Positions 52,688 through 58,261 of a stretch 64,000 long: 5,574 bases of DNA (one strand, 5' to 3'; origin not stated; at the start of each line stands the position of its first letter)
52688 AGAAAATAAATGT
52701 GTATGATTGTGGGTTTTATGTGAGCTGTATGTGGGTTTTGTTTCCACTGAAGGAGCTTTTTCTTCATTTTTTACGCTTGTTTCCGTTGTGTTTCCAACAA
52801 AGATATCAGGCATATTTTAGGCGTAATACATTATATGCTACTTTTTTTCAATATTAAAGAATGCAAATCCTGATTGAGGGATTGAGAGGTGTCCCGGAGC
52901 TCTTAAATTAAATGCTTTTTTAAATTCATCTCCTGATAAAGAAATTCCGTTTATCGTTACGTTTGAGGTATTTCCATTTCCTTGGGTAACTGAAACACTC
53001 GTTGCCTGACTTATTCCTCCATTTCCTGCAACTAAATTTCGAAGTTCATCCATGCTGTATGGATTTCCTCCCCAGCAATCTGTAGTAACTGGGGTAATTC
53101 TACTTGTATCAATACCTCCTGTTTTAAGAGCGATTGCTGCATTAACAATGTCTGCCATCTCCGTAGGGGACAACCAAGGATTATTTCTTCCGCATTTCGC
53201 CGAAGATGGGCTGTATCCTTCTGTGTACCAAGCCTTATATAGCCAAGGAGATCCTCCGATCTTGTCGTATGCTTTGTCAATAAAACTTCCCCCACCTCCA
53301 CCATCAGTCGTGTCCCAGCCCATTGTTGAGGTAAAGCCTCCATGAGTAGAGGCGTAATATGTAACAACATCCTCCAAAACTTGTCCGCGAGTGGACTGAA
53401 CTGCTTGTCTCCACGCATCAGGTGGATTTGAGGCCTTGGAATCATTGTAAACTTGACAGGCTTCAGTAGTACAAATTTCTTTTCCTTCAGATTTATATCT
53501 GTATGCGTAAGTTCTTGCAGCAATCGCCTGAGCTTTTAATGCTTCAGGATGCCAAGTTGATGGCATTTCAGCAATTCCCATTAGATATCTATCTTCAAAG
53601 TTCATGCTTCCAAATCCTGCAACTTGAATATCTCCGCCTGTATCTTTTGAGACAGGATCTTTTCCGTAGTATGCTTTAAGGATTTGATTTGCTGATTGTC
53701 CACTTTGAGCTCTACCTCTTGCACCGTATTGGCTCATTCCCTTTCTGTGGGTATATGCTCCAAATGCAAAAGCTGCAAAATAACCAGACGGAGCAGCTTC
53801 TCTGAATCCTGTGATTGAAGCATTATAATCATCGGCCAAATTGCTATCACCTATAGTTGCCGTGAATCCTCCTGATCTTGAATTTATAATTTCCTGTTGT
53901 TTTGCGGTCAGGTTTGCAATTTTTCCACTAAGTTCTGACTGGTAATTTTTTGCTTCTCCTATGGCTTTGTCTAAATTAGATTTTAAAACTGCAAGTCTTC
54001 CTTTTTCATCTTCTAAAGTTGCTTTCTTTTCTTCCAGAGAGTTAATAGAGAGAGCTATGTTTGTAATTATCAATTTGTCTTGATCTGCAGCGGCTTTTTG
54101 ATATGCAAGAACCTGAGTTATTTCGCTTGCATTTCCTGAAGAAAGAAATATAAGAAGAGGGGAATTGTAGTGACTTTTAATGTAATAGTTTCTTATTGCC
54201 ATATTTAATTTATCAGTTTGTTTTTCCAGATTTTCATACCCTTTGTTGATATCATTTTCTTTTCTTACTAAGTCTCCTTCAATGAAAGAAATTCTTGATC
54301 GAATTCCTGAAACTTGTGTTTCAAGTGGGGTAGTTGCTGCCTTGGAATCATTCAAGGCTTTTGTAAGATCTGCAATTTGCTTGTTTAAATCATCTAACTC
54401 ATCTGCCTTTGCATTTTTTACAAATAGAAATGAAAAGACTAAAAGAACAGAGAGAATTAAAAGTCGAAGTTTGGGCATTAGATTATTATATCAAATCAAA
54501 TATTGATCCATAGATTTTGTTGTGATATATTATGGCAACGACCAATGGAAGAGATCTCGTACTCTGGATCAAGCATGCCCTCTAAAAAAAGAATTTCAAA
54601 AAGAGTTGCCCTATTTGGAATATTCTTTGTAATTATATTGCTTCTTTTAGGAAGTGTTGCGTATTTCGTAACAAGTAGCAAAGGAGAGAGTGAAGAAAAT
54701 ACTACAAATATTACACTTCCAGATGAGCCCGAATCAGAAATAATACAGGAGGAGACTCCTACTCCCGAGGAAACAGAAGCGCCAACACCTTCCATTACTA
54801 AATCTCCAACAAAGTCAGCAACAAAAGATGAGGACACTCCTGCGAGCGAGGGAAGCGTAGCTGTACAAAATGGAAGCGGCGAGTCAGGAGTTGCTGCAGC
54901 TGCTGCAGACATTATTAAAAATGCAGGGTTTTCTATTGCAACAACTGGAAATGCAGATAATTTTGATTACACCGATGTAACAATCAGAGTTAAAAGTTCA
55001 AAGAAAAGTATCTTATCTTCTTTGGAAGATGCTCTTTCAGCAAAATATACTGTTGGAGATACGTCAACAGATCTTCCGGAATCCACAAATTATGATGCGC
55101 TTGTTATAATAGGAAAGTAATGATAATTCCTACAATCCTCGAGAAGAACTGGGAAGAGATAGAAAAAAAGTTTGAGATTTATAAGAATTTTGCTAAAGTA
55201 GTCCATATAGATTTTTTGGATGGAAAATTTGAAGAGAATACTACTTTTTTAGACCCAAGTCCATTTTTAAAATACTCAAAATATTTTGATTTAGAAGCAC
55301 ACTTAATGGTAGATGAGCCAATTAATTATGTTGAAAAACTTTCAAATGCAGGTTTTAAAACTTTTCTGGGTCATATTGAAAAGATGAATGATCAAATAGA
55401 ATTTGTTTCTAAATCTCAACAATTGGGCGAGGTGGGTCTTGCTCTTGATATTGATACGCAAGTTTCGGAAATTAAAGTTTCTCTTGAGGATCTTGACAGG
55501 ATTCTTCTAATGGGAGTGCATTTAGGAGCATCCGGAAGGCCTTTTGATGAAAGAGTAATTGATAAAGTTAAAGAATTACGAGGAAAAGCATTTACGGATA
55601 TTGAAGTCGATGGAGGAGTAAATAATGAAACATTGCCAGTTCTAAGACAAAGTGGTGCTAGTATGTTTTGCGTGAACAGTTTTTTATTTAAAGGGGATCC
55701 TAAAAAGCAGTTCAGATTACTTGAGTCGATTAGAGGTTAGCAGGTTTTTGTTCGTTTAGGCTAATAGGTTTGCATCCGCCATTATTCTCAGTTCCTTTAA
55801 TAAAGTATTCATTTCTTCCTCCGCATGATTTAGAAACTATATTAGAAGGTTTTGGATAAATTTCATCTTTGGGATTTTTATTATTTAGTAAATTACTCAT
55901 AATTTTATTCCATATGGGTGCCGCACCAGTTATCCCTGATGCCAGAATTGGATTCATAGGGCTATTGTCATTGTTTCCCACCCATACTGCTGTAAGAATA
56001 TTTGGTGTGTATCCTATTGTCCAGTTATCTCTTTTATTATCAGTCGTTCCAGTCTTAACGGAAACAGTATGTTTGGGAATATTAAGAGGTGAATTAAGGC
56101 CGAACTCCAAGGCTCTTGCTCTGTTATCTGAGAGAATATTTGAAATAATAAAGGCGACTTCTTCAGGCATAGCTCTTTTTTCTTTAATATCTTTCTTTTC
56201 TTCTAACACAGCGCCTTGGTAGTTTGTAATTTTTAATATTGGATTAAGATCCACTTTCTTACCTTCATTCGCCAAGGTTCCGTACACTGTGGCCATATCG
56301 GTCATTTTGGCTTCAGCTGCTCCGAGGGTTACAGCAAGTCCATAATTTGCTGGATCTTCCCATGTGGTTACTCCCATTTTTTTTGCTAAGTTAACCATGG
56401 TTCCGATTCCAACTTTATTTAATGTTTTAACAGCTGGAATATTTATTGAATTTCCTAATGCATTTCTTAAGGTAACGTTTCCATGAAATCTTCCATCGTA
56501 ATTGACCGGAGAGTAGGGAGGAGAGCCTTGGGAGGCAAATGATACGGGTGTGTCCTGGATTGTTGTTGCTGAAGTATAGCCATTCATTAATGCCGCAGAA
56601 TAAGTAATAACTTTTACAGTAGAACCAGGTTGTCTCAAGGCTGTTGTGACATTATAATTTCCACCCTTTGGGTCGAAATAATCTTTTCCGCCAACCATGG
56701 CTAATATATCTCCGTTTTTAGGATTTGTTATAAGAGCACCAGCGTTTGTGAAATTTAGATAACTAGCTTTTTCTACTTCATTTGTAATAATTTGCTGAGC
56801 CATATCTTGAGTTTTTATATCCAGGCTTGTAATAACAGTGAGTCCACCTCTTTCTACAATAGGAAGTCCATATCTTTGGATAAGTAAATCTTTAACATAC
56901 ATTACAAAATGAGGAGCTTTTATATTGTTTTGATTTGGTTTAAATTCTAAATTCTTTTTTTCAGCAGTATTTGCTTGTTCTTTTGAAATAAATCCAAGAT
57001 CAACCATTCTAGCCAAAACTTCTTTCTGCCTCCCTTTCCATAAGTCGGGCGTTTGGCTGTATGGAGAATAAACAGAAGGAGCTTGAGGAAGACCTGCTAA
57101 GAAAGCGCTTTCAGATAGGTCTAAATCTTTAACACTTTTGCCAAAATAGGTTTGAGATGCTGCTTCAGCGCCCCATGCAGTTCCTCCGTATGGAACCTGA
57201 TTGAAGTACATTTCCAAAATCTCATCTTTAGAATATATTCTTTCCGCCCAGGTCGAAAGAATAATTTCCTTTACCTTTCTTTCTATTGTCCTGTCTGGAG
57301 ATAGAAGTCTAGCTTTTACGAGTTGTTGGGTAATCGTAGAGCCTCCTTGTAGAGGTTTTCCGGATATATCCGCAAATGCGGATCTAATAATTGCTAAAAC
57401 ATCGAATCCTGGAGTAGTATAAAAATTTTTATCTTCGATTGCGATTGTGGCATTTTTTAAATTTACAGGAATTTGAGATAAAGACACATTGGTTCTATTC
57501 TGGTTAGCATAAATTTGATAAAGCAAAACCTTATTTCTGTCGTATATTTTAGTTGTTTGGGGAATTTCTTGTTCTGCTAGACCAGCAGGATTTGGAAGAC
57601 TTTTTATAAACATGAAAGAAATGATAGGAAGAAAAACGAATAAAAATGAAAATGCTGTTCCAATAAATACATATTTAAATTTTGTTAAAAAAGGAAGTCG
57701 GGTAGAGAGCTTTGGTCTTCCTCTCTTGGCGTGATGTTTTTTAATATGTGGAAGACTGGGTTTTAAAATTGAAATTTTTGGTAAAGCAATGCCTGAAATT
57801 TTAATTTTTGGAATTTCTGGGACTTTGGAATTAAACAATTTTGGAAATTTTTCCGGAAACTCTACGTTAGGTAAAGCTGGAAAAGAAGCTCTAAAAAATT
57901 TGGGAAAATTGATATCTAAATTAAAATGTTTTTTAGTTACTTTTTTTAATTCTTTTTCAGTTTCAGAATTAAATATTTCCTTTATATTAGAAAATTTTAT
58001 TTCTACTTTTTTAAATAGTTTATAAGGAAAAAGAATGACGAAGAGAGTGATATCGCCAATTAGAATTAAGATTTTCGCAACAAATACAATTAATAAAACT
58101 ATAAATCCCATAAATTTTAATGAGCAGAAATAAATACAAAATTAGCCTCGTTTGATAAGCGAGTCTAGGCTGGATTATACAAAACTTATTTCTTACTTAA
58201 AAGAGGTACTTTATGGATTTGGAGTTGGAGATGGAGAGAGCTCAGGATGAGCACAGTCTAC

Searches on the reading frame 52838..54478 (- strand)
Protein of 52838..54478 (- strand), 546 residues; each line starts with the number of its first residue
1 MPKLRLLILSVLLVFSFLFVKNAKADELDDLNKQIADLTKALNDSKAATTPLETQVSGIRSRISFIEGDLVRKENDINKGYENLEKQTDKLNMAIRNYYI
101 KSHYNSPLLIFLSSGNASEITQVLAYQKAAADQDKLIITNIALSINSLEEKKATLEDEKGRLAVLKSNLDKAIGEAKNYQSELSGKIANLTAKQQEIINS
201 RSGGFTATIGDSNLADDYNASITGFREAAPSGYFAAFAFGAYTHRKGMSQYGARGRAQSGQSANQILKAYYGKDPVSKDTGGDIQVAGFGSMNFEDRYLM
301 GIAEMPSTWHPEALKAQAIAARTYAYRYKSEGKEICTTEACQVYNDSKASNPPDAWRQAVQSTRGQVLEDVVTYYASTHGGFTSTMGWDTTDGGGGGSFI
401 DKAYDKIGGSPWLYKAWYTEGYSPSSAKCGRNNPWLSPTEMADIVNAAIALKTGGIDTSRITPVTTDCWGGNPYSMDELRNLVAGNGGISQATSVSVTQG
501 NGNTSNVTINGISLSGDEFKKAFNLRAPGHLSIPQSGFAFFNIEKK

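Call 37: search_protein_families(library=pfam, proteins=[window:52838-54478:-], max_evalue=0.00001)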
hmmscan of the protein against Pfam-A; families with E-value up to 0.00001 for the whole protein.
window:52838-54478:- (546 aa): 1 family
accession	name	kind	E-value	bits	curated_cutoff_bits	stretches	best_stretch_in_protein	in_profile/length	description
PF08486.15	SpoIID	-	1.1e-20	74.5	23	1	298-368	16-95/97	Stage II sporulation protein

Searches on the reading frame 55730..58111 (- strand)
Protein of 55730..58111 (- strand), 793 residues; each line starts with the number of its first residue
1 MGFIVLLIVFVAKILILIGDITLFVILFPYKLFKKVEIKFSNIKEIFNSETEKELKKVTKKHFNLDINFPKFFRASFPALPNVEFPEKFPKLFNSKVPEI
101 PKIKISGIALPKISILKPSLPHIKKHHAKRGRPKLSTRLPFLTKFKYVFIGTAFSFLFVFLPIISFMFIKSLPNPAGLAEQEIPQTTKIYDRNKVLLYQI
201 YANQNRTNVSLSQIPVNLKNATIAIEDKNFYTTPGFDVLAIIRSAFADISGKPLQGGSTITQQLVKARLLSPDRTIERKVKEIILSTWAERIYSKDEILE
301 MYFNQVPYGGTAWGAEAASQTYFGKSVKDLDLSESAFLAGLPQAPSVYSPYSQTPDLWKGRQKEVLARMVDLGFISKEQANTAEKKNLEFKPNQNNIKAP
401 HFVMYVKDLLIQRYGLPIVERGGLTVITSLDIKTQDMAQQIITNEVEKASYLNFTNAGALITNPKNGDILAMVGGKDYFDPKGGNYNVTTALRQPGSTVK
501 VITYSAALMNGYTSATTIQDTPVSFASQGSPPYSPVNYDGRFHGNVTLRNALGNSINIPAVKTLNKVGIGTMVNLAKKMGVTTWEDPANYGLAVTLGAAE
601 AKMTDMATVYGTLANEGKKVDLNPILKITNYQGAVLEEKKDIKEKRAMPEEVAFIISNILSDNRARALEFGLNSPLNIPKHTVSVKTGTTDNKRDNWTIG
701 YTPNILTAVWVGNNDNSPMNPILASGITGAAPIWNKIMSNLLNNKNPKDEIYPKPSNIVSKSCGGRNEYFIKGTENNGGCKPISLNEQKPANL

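Call 37: search_protein_families(library=pfam, proteins=[window:55730-58111:-], max_evalue=0.00001)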
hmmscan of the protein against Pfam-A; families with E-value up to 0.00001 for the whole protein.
window:55730-58111:- (793 aa): 2 families
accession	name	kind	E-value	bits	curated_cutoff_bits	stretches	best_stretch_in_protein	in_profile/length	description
PF00912.28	Transgly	-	1.5e-59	200.8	27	1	197-369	5-177/178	Transglycosylase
PF00905.27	Transpeptidase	-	5.6e-26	91.9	22.1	1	458-738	2-298/299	Penicillin binding protein transpeptidase domain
